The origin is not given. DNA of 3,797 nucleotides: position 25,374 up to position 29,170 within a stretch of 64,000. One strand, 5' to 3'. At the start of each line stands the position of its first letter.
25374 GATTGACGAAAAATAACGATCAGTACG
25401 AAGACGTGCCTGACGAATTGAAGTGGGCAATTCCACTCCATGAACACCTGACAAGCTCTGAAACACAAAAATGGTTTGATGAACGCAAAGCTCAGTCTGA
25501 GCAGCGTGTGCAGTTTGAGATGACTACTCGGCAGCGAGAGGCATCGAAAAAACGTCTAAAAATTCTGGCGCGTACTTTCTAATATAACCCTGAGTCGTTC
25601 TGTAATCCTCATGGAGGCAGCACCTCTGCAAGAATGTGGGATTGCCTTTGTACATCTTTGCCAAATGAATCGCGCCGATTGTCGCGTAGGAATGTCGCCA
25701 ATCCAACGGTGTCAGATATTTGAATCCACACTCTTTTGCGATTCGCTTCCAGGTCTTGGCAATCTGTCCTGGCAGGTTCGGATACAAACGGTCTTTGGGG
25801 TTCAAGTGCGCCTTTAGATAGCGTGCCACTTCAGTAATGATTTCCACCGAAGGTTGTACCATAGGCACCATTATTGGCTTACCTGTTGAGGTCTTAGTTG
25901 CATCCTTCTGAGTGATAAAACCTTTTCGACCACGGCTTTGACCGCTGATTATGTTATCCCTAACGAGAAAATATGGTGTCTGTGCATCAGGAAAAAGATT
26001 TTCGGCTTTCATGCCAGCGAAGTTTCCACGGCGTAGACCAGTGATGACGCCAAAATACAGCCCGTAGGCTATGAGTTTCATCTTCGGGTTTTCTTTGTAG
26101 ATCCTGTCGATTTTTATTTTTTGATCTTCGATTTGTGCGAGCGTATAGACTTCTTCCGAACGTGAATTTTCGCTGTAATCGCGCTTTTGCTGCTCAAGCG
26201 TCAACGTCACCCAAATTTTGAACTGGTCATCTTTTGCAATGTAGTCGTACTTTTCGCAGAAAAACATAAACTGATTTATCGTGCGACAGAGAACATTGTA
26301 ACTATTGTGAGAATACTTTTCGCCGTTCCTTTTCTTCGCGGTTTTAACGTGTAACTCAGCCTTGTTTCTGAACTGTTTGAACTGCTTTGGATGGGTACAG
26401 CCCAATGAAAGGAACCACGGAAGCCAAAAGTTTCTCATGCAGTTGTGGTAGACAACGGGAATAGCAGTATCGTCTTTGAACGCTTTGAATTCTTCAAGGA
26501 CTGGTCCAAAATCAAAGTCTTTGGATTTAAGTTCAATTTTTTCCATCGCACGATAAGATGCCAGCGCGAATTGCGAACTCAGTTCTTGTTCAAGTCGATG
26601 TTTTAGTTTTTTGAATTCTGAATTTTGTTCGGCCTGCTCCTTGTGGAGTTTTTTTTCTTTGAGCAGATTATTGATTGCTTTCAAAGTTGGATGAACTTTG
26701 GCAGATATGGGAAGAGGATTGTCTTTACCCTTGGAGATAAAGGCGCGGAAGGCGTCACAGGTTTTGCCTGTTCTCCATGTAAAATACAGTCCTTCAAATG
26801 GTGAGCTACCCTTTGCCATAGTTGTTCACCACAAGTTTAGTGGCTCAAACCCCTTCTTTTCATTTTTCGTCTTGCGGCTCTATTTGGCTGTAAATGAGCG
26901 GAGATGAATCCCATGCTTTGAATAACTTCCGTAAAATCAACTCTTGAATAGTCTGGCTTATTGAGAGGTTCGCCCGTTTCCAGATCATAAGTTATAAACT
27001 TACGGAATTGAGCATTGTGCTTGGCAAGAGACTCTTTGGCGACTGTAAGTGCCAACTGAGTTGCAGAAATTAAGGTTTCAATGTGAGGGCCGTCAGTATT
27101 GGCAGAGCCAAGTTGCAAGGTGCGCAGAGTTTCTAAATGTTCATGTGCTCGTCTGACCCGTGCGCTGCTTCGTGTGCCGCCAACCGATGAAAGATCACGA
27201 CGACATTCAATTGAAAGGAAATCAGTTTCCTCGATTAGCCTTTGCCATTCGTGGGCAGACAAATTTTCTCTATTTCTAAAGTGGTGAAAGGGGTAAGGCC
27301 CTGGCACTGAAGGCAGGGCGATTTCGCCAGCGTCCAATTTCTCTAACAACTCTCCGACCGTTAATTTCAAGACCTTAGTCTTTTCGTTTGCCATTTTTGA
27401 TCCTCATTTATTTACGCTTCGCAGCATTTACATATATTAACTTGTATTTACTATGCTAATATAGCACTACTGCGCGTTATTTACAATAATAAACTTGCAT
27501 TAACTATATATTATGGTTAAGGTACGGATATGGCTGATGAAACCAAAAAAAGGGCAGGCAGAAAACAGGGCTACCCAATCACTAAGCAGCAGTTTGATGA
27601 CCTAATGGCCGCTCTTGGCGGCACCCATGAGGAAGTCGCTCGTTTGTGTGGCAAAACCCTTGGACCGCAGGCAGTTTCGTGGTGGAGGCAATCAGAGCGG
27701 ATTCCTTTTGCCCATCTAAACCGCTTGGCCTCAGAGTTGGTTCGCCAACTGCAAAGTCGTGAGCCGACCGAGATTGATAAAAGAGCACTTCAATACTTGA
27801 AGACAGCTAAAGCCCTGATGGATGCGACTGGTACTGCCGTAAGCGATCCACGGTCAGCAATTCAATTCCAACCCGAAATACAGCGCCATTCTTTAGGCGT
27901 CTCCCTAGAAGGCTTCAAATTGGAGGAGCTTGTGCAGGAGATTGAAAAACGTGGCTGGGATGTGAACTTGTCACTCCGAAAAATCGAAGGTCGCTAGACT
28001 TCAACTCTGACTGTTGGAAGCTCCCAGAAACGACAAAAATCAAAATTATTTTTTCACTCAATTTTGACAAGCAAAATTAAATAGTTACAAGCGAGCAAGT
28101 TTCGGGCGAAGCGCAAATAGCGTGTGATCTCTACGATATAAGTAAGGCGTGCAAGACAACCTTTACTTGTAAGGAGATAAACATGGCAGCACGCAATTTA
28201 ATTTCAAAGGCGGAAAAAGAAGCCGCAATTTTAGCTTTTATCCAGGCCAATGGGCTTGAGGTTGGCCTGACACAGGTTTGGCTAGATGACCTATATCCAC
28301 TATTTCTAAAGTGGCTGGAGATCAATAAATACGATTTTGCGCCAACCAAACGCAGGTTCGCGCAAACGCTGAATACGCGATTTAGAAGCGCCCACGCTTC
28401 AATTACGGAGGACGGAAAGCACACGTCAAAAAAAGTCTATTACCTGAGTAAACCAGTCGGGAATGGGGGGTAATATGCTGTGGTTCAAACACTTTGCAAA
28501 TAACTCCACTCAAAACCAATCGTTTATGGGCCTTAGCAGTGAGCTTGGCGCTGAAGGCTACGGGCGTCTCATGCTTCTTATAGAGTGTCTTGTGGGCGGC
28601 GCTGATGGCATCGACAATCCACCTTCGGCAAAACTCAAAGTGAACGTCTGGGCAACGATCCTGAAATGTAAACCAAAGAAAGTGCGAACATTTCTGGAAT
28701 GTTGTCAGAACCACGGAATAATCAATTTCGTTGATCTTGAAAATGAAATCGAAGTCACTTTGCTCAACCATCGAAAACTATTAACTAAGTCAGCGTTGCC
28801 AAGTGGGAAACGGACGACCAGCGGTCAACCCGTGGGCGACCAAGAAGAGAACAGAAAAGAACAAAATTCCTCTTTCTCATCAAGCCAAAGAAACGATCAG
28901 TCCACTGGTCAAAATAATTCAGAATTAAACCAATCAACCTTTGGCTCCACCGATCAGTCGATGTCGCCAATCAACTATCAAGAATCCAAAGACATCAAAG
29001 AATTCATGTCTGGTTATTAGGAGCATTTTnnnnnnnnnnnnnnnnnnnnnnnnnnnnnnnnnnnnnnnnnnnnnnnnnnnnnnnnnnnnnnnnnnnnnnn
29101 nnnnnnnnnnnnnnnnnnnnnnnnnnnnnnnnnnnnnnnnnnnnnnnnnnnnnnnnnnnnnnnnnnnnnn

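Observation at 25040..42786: Host tRNA-Val(UAC) is split in two by a 17.7-kb island that carries its own complete replacement tRNA-Val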

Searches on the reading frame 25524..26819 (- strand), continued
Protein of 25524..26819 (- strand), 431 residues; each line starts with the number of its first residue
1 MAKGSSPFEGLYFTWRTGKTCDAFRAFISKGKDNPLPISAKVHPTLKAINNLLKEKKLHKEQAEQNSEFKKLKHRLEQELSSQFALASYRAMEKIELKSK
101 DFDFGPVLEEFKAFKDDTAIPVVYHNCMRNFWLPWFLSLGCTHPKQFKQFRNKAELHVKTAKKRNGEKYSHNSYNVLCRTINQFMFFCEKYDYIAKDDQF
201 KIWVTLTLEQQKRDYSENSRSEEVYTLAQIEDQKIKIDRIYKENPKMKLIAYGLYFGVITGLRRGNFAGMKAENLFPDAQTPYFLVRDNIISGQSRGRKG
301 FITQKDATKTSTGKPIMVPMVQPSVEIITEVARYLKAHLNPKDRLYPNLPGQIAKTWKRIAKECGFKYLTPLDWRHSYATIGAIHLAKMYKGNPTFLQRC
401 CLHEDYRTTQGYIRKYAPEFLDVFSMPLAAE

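Call 75: predict_structure(alignment_id=A1)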
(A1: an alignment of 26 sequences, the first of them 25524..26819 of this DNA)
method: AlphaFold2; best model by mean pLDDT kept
length: 431 residues; sequences in the alignment: 26
mean_pLDDT: 84.1   pTM: 0.62
mean pLDDT of the five models: 84.1, 80.1, 79.5, 79.3, 76.9
residues with pLDDT >= 90: 207; 70-90: 161; 50-70: 32; < 50: 31
segments of 3 or more residues with pLDDT < 50: 1-6, 89-100, 215-219, 424-431
pLDDT, mean of each block of 10 residues (from residue 1): 48 89 88 78 91 94 91 84 61 44 87 81 91 95 93 91 83 87 95 90 81 53 87 98 97 96 90 97 92 77 74 80 96 98 91 93 95 89 89 84 78 79 48 33
secondary structure, 60 per line:
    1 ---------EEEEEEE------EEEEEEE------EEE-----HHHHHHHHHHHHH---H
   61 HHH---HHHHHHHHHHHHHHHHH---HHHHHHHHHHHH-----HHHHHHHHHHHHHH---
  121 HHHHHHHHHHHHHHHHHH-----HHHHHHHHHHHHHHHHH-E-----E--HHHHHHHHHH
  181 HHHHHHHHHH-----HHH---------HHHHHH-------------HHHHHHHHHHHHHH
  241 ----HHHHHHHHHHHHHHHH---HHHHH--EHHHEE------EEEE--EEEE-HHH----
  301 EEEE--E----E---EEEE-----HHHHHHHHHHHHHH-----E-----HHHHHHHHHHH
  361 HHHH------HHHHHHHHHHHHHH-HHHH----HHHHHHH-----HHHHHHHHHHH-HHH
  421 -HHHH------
elements in order: E10-16 E23-29 E36-38 H44-56 H60-63 H67-83 H87-98 H104-117 H121-138 H144-160 H171-190 H208-213 H227-240 H245-260 H264-268 E283-286 E289-292 E301-304 E316-319 H325-338 H350-364 H371-384 H386-389 H394-400 H406-416 H422-425

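Call 78: fold_search(model_id=the predicted structure, library=pdb)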
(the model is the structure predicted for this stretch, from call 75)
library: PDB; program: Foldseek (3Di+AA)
matches with E <= 10: 62; with E <= 0.001: 18
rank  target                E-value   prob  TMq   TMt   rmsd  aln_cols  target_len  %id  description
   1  6emy_B                6.3e-06  1.00  0.37  0.48   9.6       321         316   16  Structure of the Tn1549 transposon Integrase (aa 82-397, Y379F) in complex with transposon right end DNA (released 2018-04-04)
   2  6en2_A                1.4e-05  1.00  0.39  0.51   6.6       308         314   15  Structure of the Tn1549 transposon Integrase (aa 82-397, R225K) in complex with a circular intermediate DNA (CI6b-DNA) (released 2018-04-04)
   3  6emz_A                1.6e-05  1.00  0.36  0.47  12.0       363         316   15  Structure of the Tn1549 transposon Integrase (aa 82-397, R225K) in complex with circular intermediate DNA (CI5-DNA) (released 2018-04-04)
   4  5hxy_A                1.8e-05  1.00  0.29  0.43  15.8       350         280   16  Crystal structure of XerA recombinase (released 2017-02-01)
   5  3nkh_B                2.3e-05  1.00  0.33  0.57   7.8       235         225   17  Crystal Structure of Integrase from MRSA strain Staphylococcus aureus (released 2010-08-18)
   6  5hxy_C                4.0e-05  1.00  0.28  0.41  16.0       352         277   15  Crystal structure of XerA recombinase (released 2017-02-01)
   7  5hxy_B                5.9e-05  1.00  0.28  0.41  15.6       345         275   14  Crystal structure of XerA recombinase (released 2017-02-01)
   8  5jk0_D                1.5e-04  1.00  0.33  0.40  10.5       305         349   13  Crystal structure of XerH site-specific recombinase bound to difH substrate: pre-cleavage complex (released 2016-12-28)
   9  3nkh_A                1.6e-04  1.00  0.31  0.54   8.0       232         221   18  Crystal Structure of Integrase from MRSA strain Staphylococcus aureus (released 2010-08-18)
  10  5jjv_A                2.2e-04  1.00  0.37  0.43  10.8       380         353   14  Crystal structure of XerH site-specific recombinase bound to palindromic difH substrate: post-cleavage complex (released 2016-12-28)
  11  5j0n_F                2.3e-04  1.00  0.39  0.45  16.6       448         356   12  Lambda excision HJ intermediate (released 2017-02-08)
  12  1z19_B                3.6e-04  1.00  0.35  0.49  10.8       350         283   13  Crystal structure of a lambda integrase(75-356) dimer bound to a COC' core site (released 2005-06-28)
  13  5jk0_B                5.8e-04  1.00  0.38  0.45   7.4       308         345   14  Crystal structure of XerH site-specific recombinase bound to difH substrate: pre-cleavage complex (released 2016-12-28)
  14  5jk0_C                7.0e-04  1.00  0.43  0.52   8.5       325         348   13  Crystal structure of XerH site-specific recombinase bound to difH substrate: pre-cleavage complex (released 2016-12-28)
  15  5jjv_B                7.8e-04  1.00  0.33  0.38   9.6       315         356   14  Crystal structure of XerH site-specific recombinase bound to palindromic difH substrate: post-cleavage complex (released 2016-12-28)
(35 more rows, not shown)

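Call 84: search_dna_similar(query=window:25524-26819:-, collection=plasmids, mode=protein, max_rows=8)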
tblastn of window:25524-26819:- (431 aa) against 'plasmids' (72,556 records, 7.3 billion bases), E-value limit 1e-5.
No match.

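Call 85: search_dna_similar(query=window:25524-26819:-, collection=phages, mode=protein, max_rows=8)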
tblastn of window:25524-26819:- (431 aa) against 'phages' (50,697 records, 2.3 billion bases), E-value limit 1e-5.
No match.

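Call 94: search_protein_representatives(alignment_id=A1)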
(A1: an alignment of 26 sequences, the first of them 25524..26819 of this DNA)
Query: 26 sequences, 427 profile positions. Proteins with E-value up to 0.001 (for the whole library): 113; up to 1e-10: 45; up to 1e-30: 31. The best 113 are listed.
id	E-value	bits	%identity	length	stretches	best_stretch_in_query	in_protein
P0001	4.5e-206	701.5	-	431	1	1-425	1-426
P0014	7.9e-201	684.2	-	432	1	1-425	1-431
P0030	2.1e-191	653.2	-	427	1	1-424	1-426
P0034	1.1e-177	608.0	-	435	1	2-425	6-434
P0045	1.0e-173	594.9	-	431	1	4-426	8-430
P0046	1.8e-155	534.8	-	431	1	1-425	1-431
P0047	8.6e-147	506.2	-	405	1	39-425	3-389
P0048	1.6e-127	442.7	-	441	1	3-425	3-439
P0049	1.9e-119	416.1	-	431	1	5-395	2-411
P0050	1.3e-106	373.8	-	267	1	166-426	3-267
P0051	1.5e-94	334.0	-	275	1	152-424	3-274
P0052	7.3e-94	331.8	-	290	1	1-285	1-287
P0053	4.1e-88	312.8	-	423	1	6-419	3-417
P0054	8.4e-85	301.9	-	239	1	179-393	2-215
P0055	1.3e-79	284.9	-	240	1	214-424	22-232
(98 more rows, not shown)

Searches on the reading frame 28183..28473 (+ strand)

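Call 60: search_protein_families(library=pfam, proteins=[window:28183-28473:+], max_evalue=0.001)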
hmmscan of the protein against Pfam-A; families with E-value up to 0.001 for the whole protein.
window:28183-28473:+ (96 aa): 1 family
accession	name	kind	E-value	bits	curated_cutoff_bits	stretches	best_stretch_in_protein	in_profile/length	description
PF03288.22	Pox_D5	-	0.00087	20.1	21.4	1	29-68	19-58/86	Poxvirus D5 protein-like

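Call 72: search_protein_families(library=phrogs, proteins=[window:28183-28473:+], max_evalue=0.001)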
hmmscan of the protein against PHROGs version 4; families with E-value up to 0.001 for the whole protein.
window:28183-28473:+ (96 aa): 0 families

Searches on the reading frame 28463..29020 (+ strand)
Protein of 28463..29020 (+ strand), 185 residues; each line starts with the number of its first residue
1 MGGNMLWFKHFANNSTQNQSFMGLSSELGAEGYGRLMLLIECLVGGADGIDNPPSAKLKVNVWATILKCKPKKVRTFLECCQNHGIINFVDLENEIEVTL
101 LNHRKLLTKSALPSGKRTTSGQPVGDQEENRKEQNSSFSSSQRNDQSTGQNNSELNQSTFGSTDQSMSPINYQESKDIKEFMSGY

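Call 7: search_protein_families(library=pfam, proteins=[window:28463-29020:+], max_evalue=0.01)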
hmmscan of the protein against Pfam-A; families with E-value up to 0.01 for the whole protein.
window:28463-29020:+ (185 aa): 1 family
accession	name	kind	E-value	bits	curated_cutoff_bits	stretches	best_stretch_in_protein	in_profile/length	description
PF22979.2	HTH_69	-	0.0071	16.7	27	0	58-95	27-64/69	Winged helix-turn-helix domain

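Call 72: search_protein_families(library=phrogs, proteins=[window:28463-29020:+], max_evalue=0.001)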
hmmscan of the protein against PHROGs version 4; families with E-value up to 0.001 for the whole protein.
window:28463-29020:+ (185 aa): 1 family
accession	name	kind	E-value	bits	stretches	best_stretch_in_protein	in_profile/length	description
phrog_24189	-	unknown function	2e-05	25.8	1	5-137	16-147/151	-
